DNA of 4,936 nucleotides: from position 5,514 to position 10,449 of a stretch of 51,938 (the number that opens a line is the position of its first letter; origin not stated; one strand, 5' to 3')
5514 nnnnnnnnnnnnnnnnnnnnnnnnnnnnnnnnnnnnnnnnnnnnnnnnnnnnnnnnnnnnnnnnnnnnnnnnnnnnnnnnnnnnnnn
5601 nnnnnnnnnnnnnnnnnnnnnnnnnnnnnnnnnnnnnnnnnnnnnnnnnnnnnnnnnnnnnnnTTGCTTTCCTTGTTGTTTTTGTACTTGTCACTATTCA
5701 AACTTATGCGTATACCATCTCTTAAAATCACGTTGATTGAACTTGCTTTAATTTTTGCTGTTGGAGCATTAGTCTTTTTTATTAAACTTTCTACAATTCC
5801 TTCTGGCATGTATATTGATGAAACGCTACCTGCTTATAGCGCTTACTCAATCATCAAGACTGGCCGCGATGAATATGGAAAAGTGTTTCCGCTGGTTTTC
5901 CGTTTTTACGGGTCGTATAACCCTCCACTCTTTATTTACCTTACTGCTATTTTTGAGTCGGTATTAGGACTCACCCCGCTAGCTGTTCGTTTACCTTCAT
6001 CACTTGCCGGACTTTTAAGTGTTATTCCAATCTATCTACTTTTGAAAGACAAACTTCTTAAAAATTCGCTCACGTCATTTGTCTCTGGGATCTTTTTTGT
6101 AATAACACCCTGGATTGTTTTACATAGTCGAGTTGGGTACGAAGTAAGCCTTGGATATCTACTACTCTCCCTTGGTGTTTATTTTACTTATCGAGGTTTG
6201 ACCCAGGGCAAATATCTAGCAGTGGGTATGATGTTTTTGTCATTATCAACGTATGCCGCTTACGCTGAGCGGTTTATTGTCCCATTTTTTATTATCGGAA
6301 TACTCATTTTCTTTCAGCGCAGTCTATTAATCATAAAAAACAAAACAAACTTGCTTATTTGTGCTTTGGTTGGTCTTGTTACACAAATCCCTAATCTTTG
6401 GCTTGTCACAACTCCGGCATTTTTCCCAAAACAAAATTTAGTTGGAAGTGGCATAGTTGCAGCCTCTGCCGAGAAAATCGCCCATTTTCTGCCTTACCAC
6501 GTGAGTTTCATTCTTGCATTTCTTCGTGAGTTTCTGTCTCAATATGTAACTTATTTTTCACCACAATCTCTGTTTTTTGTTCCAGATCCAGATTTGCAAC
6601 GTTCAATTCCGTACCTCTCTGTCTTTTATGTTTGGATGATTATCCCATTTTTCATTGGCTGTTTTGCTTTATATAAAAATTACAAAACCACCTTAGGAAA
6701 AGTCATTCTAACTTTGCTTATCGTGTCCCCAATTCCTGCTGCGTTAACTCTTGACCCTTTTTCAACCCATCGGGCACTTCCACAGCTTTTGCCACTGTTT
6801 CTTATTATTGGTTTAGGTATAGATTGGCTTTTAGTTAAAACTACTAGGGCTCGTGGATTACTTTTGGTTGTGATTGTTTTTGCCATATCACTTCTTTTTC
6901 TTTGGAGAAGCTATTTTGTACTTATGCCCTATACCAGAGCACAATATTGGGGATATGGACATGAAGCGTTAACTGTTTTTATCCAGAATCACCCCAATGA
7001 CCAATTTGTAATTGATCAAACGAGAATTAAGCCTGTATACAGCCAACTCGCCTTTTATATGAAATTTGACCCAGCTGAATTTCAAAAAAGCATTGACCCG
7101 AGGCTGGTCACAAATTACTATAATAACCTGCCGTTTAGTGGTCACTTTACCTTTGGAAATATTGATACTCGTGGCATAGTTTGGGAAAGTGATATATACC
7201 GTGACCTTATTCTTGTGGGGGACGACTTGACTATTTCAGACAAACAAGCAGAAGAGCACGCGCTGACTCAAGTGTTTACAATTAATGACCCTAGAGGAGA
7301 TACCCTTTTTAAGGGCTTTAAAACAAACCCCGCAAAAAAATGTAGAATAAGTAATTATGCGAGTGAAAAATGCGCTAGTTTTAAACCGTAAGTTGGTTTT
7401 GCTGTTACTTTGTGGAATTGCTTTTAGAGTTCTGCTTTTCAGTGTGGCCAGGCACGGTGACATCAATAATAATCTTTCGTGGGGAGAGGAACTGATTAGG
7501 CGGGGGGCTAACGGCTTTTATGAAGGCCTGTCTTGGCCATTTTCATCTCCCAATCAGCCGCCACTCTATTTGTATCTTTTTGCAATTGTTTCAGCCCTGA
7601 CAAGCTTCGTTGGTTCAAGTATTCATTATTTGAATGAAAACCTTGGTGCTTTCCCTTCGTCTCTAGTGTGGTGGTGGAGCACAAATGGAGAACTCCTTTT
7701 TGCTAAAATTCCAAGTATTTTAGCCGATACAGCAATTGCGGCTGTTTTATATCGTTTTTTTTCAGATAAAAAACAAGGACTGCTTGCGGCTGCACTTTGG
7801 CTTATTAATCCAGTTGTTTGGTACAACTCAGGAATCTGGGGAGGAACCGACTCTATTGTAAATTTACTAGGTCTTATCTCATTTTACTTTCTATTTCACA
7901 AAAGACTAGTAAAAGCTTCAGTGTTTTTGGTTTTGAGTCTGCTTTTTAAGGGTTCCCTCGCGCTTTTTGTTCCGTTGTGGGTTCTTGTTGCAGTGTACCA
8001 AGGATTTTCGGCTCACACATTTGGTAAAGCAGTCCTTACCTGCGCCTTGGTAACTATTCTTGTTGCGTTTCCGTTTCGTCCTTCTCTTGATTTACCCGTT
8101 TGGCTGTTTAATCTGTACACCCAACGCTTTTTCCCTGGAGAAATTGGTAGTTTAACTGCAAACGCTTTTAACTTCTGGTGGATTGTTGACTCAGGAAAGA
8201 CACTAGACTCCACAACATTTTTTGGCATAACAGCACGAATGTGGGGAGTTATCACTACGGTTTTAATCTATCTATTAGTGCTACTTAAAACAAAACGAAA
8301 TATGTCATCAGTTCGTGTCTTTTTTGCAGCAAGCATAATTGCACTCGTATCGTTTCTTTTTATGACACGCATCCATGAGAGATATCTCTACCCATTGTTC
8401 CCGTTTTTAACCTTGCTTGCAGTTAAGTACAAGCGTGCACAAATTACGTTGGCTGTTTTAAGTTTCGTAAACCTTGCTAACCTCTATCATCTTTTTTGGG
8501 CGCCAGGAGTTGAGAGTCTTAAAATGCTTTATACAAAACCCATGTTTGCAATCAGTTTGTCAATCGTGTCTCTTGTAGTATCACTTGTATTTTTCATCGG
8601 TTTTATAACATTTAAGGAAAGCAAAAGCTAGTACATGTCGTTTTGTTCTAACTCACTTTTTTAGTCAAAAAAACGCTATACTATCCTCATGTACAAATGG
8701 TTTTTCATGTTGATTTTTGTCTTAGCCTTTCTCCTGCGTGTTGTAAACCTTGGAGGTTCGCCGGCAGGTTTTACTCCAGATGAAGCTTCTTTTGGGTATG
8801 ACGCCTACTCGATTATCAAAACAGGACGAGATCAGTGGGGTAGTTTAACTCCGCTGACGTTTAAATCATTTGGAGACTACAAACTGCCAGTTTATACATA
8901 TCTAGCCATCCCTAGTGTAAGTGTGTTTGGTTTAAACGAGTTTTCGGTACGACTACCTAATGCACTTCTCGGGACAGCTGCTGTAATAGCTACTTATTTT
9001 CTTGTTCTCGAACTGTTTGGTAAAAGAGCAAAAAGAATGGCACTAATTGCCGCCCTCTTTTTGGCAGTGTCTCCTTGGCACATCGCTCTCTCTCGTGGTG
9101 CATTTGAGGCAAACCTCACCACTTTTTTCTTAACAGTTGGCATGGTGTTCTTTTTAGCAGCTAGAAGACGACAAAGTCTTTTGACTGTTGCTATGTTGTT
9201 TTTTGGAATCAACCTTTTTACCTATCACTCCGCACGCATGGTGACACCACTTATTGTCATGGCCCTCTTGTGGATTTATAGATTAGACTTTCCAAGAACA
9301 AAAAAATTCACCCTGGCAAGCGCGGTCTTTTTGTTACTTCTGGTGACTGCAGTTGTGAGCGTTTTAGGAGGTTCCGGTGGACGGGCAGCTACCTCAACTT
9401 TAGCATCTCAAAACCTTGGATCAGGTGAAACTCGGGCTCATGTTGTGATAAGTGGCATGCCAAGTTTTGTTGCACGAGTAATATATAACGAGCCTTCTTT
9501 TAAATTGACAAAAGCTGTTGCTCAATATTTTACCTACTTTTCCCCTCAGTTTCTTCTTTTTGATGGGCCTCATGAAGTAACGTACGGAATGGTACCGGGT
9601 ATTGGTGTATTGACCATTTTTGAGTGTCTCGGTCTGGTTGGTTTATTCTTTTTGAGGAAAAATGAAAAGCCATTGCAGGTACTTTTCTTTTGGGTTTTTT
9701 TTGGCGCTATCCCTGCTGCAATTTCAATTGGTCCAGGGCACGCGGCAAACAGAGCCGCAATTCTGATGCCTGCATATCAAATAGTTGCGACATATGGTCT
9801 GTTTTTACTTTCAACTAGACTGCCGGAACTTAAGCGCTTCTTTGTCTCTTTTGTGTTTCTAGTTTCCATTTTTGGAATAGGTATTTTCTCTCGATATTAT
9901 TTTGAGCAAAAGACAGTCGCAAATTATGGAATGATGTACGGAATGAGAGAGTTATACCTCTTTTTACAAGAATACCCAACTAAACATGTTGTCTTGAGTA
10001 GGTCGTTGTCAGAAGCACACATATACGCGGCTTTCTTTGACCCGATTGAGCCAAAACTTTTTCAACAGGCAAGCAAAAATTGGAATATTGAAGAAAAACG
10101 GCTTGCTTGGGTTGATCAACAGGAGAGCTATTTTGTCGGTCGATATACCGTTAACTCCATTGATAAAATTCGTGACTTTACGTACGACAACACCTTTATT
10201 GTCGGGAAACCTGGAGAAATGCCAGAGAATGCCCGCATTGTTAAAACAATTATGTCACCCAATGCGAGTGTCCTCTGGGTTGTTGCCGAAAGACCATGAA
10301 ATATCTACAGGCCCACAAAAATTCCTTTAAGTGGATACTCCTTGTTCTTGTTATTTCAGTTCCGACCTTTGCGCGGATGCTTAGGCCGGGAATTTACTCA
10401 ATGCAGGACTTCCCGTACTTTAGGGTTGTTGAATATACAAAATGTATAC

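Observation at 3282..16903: Six tandem full-length GT39/PMT_2-like paralogs in one co-directional array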

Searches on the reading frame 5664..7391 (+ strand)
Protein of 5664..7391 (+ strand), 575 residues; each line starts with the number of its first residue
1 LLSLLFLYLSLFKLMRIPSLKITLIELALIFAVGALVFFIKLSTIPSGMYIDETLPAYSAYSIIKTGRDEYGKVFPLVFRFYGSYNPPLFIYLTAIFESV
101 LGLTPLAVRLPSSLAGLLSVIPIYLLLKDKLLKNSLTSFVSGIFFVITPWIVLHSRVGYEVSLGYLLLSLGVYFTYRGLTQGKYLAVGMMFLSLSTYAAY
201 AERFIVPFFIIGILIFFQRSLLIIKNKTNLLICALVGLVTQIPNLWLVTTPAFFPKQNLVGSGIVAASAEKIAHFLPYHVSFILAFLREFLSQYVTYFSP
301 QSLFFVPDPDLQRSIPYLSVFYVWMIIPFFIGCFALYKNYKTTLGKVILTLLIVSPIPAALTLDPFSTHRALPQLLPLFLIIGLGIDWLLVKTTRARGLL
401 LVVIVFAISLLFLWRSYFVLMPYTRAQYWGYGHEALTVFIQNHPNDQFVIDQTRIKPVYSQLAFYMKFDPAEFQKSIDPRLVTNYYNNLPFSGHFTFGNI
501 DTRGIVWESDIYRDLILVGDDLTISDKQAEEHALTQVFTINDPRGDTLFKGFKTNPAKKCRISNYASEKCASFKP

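Call 5: search_protein_families(library=pfam, proteins=[window:5664-7391:+], max_evalue=0.01)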
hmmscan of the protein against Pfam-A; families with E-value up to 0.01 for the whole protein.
window:5664-7391:+ (575 aa): 1 family
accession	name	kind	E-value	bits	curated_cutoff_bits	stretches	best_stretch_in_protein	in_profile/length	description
PF13231.12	PMT_2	-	9.5e-10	39.4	26.1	1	86-246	2-159/160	Dolichyl-phosphate-mannose-protein mannosyltransferase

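Call 6: search_protein_families(library=ncbifam, proteins=[window:5664-7391:+], max_evalue=0.01)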
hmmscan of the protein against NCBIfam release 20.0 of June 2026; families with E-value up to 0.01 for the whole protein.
window:5664-7391:+ (575 aa): 0 families

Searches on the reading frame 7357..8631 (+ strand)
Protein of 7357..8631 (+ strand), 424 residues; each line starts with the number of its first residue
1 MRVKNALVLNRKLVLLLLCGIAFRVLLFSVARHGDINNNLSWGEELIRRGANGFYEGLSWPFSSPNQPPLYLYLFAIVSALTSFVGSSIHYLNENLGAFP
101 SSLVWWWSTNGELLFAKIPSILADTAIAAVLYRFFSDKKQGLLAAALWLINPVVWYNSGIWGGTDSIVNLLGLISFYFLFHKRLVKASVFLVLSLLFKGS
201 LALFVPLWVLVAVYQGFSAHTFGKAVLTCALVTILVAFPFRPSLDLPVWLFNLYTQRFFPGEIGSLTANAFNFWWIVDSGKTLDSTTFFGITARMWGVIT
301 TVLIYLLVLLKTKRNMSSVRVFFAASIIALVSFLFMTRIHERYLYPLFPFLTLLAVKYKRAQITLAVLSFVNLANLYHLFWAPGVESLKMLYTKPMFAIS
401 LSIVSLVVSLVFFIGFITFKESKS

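Call 5: search_protein_families(library=pfam, proteins=[window:7357-8631:+], max_evalue=0.01)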
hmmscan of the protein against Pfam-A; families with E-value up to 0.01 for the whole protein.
window:7357-8631:+ (424 aa): 0 families

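Call 6: search_protein_families(library=ncbifam, proteins=[window:7357-8631:+], max_evalue=0.01)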
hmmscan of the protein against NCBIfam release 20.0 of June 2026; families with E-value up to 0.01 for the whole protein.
window:7357-8631:+ (424 aa): 0 families

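Call 54: find_homologous_proteins(query=window:7357-8631:+, max_evalue=0.00001)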
Query window:7357-8631:+ (424 aa): 276 proteins with E <= 0.00001 among 8000 candidates; the best 120 are listed.
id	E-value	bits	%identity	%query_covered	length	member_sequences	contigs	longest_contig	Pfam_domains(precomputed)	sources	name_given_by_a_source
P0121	5.5e-272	920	100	100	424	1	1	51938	-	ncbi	-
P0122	5.4e-200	683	73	100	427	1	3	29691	-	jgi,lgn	jgi:Gpi18-like mannosyltransferase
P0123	6.2e-200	683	73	100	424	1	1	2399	-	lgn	-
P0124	1.4e-180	619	65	100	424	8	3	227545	-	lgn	-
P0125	2.5e-136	473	54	94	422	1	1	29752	-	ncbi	-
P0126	5.6e-133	462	53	93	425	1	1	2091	-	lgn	-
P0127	1.1e-131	458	52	96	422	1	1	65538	-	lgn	-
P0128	2.4e-128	447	53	94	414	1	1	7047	PF03155.22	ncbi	-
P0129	2.2e-127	444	51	96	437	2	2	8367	-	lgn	-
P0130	4.0e-127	443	50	98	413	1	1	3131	-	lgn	-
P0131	4.0e-126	440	52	94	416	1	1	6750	-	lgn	-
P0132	1.7e-124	434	52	89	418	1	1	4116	-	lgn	-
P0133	7.9e-124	432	49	98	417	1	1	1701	-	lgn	-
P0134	3.9e-123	430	54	90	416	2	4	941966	-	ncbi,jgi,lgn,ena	-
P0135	4.0e-123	430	49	94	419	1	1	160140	-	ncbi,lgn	-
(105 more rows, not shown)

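Call 64: predict_structure(alignment_id=A3)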
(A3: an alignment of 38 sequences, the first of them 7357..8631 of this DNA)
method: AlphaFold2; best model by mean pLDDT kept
length: 424 residues; sequences in the alignment: 38
mean_pLDDT: 90.2   pTM: 0.91
mean pLDDT of the five models: 90.2, 89.6, 89.4, 88.6, 88.3
residues with pLDDT >= 90: 301; 70-90: 94; 50-70: 22; < 50: 7
segments of 3 or more residues with pLDDT < 50: 1-6
pLDDT, mean of each block of 10 residues (from residue 1): 52 97 94 88 96 93 92 97 95 91 91 95 98 95 97 90 92 98 98 94 95 97 98 98 96 88 65 83 80 90 96 93 96 84 86 95 94 77 72 85 94 94 61
secondary structure, 60 per line:
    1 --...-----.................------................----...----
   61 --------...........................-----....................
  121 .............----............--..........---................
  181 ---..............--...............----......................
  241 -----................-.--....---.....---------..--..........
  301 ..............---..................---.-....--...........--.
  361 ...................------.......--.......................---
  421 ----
elements in order: H11-27 H34-49 H69-95 H101-133 H138-149 H152-161 H165-180 H184-197 H200-214 H219-240 H246-261 H266-269 H273-277 H293-314 H318-335 H341-344 H347-357 H360-379 H386-392 H395-417

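Call 66: fold_search(model_id=the predicted structure, library=pdb)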
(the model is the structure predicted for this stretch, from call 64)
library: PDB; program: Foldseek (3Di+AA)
matches with E <= 10: 123; with E <= 0.001: 5
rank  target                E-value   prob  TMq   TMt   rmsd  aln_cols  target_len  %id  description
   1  6snh_X                1.4e-06  1.00  0.71  0.63   7.8       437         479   16  Cryo-EM structure of yeast ALG6 in complex with 6AG9 Fab and Dol25-P-Glc (released 2020-03-11)
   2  9wno_A                2.5e-04  1.00  0.59  0.61   7.0       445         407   16  Cryo-EM structure of Candida glabrata GPI mannosyltransferase I bound to Dol-P-Man (released 2025-12-03)
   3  6s7o_A                8.4e-04  1.00  0.43  0.30  17.4       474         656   14  Cryo-EM structure of human oligosaccharyltransferase complex OST-A (released 2019-12-18)
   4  7w72_U                8.7e-04  1.00  0.56  0.56   7.4       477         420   15  Structure of a human glycosylphosphatidylinositol (GPI) transamidase (released 2022-02-16)
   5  7wld_U                9.1e-04  1.00  0.59  0.59   6.2       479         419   16  Cryo-EM structure of the human glycosylphosphatidylinositol transamidase complex at 2.53 Angstrom resolution (released 2022-04-27)
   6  8imx_U                1.2e-03  1.00  0.52  0.53   7.2       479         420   16  Cryo-EM structure of GPI-T with a chimeric GPI-anchored protein (released 2023-08-16)
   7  7oci_F                1.6e-03  1.00  0.46  0.32  16.6       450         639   15  Cryo-EM structure of yeast Ost6p containing oligosaccharyltransferase complex (released 2022-02-16)
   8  9s6r_A                1.8e-03  1.00  0.61  0.67   5.7       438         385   10  Ternary cryo-EM structure of yeast ALG3 with Dol25-PP-GlcNAc2Man5, Dol25-P-Man, and Fab (released 2026-03-18)
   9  9n9j_I                3.1e-03  1.00  0.44  0.29  18.3       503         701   16  Structure of a GRP94 folding intermediate engaged with a CCDC134- and FKBP11-bound secretory translocon (released 2025-11-19)
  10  8b6l_I                3.8e-03  1.00  0.43  0.29  15.8       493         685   14  Subtomogram average of the human Sec61-TRAP-OSTA-translocon (released 2022-12-07)
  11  6ftg_5                4.3e-03  1.00  0.38  0.27  17.1       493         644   15  Subtomogram average of OST-containing ribosome-translocon complexes from canine rough microsomal membranes (released 2018-03-21)
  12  8age_A                4.7e-03  1.00  0.46  0.32  15.2       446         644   15  Structure of yeast oligosaccharylransferase complex with acceptor peptide bound (released 2022-12-07)
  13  8agb_A                5.3e-03  1.00  0.44  0.31  16.5       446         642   14  Structure of yeast oligosaccharylransferase complex with lipid-linked oligosaccharide bound (released 2022-12-07)
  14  8agc_A                7.1e-03  1.00  0.46  0.31  16.7       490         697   15  Structure of yeast oligosaccharylransferase complex with lipid-linked oligosaccharide and non-acceptor peptide bound (released 2022-12-07)
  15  9dm5                  7.4e-03  1.00  0.57  0.62   6.3       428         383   14  Product-Bound mannosyltransferase PimE (released 2025-06-25)
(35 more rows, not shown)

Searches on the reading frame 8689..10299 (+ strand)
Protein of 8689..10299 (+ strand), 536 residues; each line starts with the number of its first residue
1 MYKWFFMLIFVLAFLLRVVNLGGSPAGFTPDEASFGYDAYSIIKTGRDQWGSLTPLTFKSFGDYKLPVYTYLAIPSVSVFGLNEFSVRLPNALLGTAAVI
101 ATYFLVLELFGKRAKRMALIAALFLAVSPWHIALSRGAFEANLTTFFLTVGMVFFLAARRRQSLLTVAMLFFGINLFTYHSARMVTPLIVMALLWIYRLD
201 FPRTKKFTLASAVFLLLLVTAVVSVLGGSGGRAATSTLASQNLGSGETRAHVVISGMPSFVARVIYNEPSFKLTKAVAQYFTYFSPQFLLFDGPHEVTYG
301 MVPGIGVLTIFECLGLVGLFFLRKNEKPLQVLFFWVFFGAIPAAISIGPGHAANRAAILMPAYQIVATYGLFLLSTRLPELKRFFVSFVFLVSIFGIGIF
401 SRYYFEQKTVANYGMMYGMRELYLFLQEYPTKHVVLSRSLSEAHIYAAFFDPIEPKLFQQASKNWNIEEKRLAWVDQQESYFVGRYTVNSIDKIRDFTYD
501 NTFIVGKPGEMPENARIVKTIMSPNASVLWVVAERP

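Call 5: search_protein_families(library=pfam, proteins=[window:8689-10299:+], max_evalue=0.01)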
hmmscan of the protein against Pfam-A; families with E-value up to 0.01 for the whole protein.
window:8689-10299:+ (536 aa): 2 families
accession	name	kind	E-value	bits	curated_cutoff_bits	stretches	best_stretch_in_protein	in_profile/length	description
PF13231.12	PMT_2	-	1.1e-10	42.4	26.1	1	67-220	4-156/160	Dolichyl-phosphate-mannose-protein mannosyltransferase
PF02366.24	PMT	-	1.8e-08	34.7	22.7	1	8-222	2-223/245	Dolichyl-phosphate-mannose-protein mannosyltransferase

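Call 6: search_protein_families(library=ncbifam, proteins=[window:8689-10299:+], max_evalue=0.01)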
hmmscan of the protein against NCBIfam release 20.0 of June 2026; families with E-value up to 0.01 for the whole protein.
window:8689-10299:+ (536 aa): 0 families
